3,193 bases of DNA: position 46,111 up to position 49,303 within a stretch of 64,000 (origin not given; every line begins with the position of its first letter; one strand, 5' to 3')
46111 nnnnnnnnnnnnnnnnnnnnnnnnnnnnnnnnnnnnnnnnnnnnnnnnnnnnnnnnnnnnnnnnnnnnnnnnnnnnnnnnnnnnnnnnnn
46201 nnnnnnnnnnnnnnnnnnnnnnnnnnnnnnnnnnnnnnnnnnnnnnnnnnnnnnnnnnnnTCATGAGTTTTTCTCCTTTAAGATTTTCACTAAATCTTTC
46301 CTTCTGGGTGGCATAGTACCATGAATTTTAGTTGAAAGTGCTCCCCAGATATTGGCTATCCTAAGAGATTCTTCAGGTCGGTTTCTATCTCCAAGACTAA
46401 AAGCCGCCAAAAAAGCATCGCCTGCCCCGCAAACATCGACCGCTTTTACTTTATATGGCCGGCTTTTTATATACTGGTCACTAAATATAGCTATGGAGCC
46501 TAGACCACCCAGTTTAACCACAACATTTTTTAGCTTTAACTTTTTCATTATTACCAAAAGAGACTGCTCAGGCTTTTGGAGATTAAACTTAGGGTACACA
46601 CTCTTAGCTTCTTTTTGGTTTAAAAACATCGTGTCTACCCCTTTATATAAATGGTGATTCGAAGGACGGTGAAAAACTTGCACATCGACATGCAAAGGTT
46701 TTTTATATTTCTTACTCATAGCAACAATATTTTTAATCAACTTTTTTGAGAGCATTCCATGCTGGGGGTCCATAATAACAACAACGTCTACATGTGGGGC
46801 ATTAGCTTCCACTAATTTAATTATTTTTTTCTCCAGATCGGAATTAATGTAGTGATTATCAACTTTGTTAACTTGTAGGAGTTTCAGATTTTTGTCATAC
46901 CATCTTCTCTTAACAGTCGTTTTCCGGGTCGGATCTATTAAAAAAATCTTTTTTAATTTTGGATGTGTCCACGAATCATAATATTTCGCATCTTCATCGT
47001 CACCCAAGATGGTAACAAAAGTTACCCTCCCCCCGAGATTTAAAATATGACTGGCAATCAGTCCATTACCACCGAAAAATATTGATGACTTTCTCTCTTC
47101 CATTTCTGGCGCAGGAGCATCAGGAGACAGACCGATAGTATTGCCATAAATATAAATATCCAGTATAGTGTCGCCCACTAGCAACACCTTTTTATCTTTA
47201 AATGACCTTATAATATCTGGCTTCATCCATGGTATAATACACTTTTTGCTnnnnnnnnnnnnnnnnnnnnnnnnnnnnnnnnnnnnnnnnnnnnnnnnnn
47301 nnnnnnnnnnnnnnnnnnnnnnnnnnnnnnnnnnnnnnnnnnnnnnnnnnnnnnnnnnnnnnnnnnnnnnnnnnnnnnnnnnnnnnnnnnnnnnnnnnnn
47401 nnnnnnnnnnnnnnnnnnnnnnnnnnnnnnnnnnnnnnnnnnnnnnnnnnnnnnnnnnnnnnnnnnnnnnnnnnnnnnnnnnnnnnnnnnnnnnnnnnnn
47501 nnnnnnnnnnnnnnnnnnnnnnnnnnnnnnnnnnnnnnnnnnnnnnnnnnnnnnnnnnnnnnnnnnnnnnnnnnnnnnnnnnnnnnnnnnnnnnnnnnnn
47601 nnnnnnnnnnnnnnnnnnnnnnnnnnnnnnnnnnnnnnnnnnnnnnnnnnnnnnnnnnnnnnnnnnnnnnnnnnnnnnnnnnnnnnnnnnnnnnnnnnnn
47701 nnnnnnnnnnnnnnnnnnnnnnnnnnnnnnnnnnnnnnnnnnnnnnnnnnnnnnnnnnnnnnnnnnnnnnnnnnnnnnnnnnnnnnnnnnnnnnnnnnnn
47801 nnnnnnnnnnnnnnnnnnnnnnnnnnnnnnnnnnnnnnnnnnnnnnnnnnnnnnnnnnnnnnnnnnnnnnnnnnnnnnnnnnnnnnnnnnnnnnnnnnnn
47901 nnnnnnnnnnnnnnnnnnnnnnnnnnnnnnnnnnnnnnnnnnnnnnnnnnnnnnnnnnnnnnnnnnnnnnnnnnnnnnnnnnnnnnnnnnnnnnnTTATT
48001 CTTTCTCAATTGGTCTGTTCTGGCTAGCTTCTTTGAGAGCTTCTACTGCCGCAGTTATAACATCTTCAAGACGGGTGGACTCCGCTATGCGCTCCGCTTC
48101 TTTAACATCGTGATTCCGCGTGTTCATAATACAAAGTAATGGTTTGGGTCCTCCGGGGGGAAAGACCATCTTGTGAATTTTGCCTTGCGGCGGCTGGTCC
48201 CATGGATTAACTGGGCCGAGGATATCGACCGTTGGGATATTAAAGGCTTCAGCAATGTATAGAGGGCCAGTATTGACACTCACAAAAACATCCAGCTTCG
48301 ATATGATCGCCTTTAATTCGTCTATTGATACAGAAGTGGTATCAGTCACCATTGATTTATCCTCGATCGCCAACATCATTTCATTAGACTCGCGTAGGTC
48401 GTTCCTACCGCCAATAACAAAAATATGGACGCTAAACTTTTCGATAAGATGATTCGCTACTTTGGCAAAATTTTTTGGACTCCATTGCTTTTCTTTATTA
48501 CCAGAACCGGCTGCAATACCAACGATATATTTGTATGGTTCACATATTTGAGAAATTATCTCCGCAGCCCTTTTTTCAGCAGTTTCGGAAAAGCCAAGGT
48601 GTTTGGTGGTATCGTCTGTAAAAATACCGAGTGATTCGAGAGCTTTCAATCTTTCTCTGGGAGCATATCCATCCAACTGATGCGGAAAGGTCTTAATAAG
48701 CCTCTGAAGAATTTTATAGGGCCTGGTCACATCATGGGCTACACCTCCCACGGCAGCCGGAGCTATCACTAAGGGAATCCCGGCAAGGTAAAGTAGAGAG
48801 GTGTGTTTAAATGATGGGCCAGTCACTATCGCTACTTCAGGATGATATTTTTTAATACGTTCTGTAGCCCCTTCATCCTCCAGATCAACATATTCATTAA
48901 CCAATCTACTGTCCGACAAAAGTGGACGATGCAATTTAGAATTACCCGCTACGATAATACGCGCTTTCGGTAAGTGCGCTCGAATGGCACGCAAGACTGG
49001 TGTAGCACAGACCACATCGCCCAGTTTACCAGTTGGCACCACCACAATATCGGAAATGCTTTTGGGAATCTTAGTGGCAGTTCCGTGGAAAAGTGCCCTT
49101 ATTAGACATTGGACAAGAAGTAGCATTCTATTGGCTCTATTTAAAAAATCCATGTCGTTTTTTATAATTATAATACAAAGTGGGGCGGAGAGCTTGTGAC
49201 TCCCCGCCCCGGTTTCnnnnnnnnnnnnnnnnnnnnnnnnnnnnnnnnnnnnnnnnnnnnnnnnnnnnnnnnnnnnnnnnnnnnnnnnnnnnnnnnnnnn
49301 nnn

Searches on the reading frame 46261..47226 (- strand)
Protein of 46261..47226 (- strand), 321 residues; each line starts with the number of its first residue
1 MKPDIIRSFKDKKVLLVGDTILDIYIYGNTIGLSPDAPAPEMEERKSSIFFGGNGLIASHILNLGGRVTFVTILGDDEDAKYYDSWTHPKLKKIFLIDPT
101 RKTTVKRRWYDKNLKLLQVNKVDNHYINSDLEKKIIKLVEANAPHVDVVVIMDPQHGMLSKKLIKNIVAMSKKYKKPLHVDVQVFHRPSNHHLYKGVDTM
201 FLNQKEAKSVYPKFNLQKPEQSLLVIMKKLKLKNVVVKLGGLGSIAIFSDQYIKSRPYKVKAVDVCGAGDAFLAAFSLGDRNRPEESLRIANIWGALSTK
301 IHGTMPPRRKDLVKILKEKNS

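Call 64: search_protein_families(library=pfam, proteins=[window:46261-47226:-], max_evalue=0.00001)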
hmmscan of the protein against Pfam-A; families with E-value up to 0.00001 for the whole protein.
window:46261-47226:- (321 aa): 1 family
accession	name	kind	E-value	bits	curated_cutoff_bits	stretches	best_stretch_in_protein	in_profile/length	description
PF00294.29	PfkB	-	6.1e-22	78.8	25.8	1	12-307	2-298/302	pfkB family carbohydrate kinase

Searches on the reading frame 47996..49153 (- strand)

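Call 64: search_protein_families(library=pfam, proteins=[window:47996-49153:-], max_evalue=0.00001)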
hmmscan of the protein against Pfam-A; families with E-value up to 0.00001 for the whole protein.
window:47996-49153:- (385 aa): 1 family
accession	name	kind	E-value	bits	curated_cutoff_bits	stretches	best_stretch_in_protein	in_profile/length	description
PF01075.23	Glyco_transf_9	-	9.1e-14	51.8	22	1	173-325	74-222/247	Glycosyltransferase family 9 (heptosyltransferase)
